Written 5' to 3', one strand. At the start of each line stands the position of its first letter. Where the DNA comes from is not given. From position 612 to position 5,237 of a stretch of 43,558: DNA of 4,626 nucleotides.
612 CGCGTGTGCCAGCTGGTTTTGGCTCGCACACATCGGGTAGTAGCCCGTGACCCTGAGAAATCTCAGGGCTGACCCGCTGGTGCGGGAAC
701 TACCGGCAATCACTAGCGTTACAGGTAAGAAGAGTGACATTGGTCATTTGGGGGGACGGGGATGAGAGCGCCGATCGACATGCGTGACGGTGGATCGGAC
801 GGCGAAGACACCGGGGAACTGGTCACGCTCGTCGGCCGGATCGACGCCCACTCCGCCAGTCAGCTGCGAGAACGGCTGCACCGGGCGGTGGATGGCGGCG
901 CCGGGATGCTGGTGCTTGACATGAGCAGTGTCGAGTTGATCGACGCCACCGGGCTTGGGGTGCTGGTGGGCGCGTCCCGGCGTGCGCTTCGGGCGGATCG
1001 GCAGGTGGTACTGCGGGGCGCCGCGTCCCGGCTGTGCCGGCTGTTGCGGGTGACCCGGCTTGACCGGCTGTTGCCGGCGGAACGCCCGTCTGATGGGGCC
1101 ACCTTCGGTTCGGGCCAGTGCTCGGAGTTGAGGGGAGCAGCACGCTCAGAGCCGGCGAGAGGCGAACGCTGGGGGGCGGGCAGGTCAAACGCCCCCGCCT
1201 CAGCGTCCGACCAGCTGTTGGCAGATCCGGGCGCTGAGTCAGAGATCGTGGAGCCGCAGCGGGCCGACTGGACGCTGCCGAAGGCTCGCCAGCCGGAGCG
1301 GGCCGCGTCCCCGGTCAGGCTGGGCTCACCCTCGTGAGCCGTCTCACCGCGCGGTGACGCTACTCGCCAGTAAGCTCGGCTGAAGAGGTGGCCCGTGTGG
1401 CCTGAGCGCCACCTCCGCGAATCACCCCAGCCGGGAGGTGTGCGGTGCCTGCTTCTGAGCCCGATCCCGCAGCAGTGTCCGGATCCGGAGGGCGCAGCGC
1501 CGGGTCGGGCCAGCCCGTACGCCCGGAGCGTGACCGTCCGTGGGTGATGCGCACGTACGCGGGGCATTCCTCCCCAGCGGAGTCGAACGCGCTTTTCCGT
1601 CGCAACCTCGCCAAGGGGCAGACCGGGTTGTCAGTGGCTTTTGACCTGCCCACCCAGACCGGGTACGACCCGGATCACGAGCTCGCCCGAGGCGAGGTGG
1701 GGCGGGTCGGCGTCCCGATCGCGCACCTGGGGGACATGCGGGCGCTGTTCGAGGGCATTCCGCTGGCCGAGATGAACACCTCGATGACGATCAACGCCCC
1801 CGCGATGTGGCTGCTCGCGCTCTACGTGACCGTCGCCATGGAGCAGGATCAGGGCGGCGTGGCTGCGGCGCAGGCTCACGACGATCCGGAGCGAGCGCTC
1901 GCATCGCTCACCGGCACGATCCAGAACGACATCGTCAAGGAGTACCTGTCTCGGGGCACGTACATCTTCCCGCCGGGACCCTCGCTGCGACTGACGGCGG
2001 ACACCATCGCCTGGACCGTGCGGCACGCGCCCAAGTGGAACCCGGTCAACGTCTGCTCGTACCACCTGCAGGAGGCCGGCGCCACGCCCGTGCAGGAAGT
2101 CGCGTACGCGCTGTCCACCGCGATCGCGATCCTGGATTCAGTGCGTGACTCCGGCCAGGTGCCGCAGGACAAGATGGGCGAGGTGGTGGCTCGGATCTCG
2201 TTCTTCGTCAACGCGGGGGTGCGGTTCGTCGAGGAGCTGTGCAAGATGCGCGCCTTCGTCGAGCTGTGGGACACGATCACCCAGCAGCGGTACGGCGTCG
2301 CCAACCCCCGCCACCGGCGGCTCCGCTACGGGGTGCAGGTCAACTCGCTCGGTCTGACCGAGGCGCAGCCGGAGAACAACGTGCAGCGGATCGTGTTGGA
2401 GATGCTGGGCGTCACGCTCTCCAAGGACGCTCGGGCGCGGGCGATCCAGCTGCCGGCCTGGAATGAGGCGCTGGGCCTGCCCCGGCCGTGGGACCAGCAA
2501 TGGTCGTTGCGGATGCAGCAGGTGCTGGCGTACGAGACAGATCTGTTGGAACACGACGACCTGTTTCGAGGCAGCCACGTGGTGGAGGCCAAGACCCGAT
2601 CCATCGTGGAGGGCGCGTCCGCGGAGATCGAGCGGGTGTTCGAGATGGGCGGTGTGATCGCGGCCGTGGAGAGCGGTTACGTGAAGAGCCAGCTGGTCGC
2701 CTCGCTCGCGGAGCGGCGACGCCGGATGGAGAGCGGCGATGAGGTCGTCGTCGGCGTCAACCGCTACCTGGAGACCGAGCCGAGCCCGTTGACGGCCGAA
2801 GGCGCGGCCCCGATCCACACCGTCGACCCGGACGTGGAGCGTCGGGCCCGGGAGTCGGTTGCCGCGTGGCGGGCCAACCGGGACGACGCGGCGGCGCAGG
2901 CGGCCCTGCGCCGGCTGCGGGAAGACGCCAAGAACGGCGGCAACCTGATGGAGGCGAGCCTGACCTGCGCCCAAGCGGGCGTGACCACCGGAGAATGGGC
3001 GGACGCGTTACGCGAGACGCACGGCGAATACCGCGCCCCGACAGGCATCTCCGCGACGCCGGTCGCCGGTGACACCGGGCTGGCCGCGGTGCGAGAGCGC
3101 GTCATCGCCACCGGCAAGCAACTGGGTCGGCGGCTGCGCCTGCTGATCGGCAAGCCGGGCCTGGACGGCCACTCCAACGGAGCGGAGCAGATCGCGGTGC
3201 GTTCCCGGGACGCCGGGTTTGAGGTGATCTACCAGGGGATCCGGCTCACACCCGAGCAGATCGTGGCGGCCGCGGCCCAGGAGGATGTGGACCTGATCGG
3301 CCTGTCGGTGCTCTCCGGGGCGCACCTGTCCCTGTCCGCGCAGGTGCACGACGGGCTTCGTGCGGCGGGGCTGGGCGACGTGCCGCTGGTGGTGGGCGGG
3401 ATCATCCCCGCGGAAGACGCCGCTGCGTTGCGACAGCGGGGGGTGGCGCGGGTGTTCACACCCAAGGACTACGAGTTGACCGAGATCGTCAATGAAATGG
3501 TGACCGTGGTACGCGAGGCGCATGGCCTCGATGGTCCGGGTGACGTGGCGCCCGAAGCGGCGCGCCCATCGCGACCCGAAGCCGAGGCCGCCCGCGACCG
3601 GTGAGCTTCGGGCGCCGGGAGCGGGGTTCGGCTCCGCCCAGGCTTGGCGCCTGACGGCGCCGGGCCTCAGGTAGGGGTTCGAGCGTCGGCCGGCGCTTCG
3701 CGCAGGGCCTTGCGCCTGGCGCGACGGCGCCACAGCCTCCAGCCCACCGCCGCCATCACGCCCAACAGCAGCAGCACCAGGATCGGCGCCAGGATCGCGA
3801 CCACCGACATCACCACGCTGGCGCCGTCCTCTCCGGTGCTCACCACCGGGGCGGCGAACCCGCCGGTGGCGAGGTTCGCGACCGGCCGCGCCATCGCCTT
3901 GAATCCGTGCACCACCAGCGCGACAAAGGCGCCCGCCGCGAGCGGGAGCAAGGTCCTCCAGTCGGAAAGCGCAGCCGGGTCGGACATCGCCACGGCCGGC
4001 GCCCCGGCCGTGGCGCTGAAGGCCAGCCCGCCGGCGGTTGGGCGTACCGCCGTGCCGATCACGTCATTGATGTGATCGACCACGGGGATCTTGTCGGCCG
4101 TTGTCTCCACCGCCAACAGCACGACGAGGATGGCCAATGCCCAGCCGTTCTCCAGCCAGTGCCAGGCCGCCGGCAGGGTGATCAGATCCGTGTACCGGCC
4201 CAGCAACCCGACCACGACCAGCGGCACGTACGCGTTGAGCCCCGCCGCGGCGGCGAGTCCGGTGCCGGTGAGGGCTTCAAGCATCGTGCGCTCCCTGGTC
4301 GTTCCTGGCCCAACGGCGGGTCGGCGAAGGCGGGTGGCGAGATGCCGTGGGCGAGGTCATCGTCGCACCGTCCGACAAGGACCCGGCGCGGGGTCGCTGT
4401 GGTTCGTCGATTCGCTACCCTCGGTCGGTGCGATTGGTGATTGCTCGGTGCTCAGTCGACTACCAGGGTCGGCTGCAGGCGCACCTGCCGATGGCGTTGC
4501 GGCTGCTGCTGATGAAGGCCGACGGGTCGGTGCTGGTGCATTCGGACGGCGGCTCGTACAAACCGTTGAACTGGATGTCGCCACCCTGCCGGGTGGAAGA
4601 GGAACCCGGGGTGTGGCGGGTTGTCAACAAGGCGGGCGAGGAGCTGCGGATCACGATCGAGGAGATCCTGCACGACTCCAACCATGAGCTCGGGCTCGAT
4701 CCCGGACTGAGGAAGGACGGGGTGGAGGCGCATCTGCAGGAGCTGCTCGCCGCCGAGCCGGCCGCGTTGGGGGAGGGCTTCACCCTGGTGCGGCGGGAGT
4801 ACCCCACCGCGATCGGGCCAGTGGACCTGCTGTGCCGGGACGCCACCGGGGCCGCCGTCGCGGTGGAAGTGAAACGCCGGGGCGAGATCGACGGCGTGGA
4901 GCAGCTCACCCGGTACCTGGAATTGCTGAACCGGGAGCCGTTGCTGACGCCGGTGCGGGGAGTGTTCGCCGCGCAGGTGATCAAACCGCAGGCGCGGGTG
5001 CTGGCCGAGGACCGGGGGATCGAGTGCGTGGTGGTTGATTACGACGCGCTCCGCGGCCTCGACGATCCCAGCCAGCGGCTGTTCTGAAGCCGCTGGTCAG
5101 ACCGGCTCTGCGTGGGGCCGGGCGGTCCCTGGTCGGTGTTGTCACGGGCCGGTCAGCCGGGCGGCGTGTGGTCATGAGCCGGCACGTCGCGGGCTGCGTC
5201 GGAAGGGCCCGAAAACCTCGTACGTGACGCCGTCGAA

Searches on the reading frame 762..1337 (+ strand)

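Call 79: search_protein_families(library=pfam, proteins=[window:762-1337:+], max_evalue=0.00001)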
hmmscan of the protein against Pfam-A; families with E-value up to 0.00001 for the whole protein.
window:762-1337:+ (191 aa): 2 families
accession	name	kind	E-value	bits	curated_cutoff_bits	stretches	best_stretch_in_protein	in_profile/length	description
PF01740.26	STAS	-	1.4e-16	60.6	22.6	1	21-105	13-98/106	STAS domain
PF13466.11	STAS_2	-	5.3e-16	59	29.2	1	21-101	1-80/80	STAS domain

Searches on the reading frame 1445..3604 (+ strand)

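Call 78: search_protein_families(library=pfam, proteins=[window:1445-3604:+], max_evalue=0.00001)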
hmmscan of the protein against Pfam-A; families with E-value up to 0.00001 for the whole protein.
window:1445-3604:+ (719 aa): 2 families
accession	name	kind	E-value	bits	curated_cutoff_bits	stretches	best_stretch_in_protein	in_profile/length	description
PF01642.28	MM_CoA_mutase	-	3.6e-129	432.1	22.1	1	28-527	42-512/512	Methylmalonyl-CoA mutase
PF02310.24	B12-binding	-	6.6e-19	68.4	32.1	1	565-680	2-119/121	B12 binding domain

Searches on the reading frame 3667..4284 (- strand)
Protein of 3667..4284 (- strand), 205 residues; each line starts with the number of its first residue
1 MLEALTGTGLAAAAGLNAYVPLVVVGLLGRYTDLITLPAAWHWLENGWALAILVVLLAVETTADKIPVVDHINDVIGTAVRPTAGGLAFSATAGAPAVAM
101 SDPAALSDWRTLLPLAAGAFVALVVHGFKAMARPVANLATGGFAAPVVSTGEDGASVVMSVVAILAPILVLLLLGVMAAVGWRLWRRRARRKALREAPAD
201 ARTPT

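Call 78: search_protein_families(library=pfam, proteins=[window:3667-4284:-], max_evalue=0.00001)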
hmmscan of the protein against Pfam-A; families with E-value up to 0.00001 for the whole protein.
window:3667-4284:- (205 aa): 1 family
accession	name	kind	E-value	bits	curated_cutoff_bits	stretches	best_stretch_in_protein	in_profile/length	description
PF13548.11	DUF4126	-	1.3e-49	168.7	27.5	1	5-187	2-175/175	Domain of unknown function (DUF4126)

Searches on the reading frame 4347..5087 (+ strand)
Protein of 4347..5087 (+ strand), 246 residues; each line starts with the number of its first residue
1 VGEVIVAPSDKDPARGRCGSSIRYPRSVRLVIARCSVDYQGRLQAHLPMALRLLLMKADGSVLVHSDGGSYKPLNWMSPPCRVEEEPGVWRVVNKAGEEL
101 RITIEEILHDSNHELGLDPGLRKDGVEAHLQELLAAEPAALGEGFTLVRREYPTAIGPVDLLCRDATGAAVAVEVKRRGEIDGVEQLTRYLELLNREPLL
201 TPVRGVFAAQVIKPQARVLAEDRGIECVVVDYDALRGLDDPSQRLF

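Call 78: search_protein_families(library=pfam, proteins=[window:4347-5087:+], max_evalue=0.00001)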
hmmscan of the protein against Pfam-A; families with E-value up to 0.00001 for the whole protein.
window:4347-5087:+ (246 aa): 2 families
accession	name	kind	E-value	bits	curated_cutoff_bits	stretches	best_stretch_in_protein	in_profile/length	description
PF01939.22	NucS_C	-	1.5e-39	135.2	24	1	126-240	1-118/124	Endonuclease NucS C-terminal domain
PF21003.3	NucS_N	-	1e-30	106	23.9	1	26-118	2-98/100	Endonuclease NucS N-terminal PH-like domain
